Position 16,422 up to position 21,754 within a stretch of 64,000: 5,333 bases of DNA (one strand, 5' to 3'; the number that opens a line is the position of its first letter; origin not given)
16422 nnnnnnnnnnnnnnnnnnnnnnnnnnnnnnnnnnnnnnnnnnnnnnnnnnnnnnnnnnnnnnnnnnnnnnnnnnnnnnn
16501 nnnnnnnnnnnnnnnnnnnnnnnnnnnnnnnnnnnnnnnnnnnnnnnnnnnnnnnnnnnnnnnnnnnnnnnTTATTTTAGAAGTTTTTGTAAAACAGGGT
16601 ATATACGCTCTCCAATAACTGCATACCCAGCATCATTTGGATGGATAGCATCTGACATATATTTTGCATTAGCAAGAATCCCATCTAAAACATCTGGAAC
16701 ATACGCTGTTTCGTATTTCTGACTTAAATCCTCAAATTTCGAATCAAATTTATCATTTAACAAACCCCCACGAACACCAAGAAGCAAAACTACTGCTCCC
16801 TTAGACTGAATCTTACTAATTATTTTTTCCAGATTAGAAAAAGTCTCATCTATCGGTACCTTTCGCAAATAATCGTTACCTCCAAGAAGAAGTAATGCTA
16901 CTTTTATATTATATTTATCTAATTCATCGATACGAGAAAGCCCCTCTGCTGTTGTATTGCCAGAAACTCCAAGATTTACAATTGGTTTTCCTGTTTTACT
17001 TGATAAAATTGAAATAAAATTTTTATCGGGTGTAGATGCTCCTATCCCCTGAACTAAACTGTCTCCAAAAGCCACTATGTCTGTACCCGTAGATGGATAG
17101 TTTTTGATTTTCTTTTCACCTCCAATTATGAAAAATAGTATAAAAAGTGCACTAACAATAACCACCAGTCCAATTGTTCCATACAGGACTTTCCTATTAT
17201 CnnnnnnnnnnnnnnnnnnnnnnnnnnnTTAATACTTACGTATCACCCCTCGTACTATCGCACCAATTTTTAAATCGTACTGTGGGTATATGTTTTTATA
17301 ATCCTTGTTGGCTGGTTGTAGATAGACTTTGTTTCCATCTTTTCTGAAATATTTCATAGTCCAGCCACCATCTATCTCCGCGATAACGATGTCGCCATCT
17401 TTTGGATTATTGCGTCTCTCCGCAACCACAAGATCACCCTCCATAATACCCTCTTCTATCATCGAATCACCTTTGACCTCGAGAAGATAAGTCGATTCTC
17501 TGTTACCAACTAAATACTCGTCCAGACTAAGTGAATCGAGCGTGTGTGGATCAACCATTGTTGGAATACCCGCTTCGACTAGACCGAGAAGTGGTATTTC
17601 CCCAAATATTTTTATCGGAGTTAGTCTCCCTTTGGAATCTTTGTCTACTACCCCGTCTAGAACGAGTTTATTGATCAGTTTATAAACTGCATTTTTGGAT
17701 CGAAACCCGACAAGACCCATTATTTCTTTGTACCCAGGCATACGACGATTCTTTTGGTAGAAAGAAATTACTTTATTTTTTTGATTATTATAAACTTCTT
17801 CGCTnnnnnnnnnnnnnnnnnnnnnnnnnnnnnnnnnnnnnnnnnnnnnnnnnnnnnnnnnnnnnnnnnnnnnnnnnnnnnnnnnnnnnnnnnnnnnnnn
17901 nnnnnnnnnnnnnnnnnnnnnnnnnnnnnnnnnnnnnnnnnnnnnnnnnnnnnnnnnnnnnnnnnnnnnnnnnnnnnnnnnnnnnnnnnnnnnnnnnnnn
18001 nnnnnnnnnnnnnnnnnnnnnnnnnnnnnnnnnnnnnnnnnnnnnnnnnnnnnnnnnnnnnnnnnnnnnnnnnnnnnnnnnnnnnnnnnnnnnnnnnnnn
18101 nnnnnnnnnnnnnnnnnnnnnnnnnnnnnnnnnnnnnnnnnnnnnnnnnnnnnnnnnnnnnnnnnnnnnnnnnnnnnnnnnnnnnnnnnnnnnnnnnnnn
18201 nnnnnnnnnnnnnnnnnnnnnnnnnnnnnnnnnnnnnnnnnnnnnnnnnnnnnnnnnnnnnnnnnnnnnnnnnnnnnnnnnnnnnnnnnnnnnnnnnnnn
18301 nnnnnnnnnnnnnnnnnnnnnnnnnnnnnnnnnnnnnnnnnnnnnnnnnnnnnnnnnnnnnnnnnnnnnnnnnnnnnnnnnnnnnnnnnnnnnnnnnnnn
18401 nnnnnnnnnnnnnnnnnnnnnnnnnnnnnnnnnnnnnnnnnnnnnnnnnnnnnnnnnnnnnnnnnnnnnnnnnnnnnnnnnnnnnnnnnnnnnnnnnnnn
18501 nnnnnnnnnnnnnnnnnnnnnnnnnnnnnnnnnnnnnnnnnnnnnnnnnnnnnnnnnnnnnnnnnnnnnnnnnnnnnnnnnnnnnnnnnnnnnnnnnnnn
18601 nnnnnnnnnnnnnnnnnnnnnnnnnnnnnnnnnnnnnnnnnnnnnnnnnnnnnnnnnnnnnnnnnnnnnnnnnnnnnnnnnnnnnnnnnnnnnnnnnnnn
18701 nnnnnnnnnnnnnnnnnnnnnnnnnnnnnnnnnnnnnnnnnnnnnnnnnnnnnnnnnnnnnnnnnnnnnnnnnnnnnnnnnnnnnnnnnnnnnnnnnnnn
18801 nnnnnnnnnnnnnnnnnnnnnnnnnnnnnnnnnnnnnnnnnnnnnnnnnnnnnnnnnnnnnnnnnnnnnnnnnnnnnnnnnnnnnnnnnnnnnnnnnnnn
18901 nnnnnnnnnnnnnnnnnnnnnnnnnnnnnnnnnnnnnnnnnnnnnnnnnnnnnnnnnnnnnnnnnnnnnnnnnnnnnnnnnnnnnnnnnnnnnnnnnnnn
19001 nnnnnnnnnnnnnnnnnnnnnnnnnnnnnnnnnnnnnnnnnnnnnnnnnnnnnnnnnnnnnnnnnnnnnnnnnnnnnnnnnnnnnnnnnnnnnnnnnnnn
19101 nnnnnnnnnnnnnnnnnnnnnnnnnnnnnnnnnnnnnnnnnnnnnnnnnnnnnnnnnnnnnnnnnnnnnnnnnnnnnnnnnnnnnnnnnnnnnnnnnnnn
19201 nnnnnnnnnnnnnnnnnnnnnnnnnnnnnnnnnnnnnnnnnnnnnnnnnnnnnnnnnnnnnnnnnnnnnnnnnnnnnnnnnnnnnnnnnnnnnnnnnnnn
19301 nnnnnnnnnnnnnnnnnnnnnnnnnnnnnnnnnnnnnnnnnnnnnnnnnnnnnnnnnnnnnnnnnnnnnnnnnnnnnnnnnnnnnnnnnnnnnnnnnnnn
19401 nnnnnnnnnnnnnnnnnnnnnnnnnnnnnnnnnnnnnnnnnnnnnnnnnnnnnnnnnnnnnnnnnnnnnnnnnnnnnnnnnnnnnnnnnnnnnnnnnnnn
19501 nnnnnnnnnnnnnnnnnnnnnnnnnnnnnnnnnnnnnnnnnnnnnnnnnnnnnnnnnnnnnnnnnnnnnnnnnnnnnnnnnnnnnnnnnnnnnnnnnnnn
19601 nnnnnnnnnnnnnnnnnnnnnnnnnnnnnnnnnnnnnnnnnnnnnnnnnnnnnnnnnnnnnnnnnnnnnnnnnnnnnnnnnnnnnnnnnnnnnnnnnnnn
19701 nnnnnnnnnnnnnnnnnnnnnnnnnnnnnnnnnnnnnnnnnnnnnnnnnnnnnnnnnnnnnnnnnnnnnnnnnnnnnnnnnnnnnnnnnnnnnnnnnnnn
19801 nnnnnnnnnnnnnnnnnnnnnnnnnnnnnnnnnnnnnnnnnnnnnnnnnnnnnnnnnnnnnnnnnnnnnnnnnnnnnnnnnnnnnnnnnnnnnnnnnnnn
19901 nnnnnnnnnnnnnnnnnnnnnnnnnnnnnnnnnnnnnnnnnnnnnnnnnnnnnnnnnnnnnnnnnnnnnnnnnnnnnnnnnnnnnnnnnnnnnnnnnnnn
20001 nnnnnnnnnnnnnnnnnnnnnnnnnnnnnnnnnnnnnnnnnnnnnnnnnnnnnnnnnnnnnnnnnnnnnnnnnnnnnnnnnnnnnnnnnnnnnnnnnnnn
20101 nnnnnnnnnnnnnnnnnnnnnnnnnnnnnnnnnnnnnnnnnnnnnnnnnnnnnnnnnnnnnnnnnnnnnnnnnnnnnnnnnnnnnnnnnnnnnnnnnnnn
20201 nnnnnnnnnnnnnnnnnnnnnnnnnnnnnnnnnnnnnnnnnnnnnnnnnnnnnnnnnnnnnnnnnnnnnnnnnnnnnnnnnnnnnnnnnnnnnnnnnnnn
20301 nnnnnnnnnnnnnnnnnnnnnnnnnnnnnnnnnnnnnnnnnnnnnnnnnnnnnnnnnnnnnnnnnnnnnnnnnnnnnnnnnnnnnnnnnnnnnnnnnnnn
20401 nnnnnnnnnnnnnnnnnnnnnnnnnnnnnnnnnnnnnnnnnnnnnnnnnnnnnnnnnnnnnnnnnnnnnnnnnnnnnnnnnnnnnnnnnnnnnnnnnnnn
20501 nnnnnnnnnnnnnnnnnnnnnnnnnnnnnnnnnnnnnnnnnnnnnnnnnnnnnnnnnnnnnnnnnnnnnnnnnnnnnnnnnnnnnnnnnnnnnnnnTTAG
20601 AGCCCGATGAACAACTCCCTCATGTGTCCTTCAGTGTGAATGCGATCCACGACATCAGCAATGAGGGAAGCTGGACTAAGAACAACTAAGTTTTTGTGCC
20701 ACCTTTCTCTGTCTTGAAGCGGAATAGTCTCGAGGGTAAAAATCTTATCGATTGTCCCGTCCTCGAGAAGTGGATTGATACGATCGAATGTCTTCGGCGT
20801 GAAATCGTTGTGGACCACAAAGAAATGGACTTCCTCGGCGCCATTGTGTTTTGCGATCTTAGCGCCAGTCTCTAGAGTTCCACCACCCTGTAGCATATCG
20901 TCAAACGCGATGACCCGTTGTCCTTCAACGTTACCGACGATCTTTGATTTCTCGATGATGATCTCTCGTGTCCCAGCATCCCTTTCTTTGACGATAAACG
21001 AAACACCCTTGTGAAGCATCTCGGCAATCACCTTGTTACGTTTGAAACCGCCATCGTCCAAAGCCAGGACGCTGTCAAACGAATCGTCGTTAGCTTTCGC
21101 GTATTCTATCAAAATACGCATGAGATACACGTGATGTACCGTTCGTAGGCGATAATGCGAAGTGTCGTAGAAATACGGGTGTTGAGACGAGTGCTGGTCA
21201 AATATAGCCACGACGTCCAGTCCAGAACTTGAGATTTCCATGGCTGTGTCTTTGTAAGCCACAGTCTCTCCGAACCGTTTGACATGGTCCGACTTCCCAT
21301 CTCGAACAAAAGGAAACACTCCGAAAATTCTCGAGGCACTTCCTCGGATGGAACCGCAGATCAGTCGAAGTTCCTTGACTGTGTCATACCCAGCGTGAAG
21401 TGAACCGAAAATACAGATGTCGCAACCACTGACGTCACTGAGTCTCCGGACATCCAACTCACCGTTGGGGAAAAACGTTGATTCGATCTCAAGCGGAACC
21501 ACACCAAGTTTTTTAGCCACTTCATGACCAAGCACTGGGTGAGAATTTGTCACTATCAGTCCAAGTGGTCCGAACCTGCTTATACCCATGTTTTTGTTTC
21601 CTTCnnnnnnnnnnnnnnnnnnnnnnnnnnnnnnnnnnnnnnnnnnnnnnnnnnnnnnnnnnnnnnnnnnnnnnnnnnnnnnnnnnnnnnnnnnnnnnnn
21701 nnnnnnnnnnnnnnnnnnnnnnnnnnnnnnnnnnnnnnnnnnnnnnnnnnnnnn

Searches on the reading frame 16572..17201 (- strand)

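Call 34: search_protein_families(library=pfam, proteins=[window:16572-17201:-], max_evalue=0.00001)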
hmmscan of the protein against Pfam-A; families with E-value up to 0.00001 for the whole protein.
window:16572-17201:- (209 aa): 3 families
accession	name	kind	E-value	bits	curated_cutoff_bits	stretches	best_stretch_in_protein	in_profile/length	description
PF13472.12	Lipase_GDSL_2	-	5.5e-22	79.6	32.9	1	44-195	1-178/178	GDSL-like Lipase/Acylhydrolase family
PF00657.28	Lipase_GDSL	-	2.5e-12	47.9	23.6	1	42-200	1-208/208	GDSL-like Lipase/Acylhydrolase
PF14606.12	Lipase_GDSL_3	-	4.6e-09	37.2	27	1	42-86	4-48/178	GDSL-like Lipase/Acylhydrolase family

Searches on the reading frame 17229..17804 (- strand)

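Call 34: search_protein_families(library=pfam, proteins=[window:17229-17804:-], max_evalue=0.00001)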
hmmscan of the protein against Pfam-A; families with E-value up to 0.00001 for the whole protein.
window:17229-17804:- (191 aa): 1 family
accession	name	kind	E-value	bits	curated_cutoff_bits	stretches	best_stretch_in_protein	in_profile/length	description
PF00717.28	Peptidase_S24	-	6e-27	94.1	23.3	1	71-176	1-105/116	Peptidase S24-like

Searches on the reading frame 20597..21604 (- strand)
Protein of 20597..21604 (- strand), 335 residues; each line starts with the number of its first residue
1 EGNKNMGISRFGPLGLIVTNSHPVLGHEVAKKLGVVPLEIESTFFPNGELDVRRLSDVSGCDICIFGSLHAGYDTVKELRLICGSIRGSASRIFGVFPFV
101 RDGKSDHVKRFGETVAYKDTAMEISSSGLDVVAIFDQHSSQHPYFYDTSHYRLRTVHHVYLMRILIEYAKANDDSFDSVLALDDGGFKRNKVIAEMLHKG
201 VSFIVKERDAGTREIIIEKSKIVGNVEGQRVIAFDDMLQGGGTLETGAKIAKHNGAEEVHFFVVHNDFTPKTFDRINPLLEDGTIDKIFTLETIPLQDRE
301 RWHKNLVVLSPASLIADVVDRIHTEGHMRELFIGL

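Call 34: search_protein_families(library=pfam, proteins=[window:20597-21604:-], max_evalue=0.00001)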
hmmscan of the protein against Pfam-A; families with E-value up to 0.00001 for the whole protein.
window:20597-21604:- (335 aa): 3 families
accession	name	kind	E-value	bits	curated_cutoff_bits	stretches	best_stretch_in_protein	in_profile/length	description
PF13793.12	Pribosyltran_N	-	7.6e-12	45.6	25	1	16-128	3-117/117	N-terminal domain of ribose phosphate pyrophosphokinase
PF00156.33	Pribosyltran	-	6.4e-10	39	26.3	1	171-267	25-126/158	Phosphoribosyl transferase domain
PF14572.12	Pribosyl_synth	-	3.3e-09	37.4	27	1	221-332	76-183/184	Phosphoribosyl synthetase-associated domain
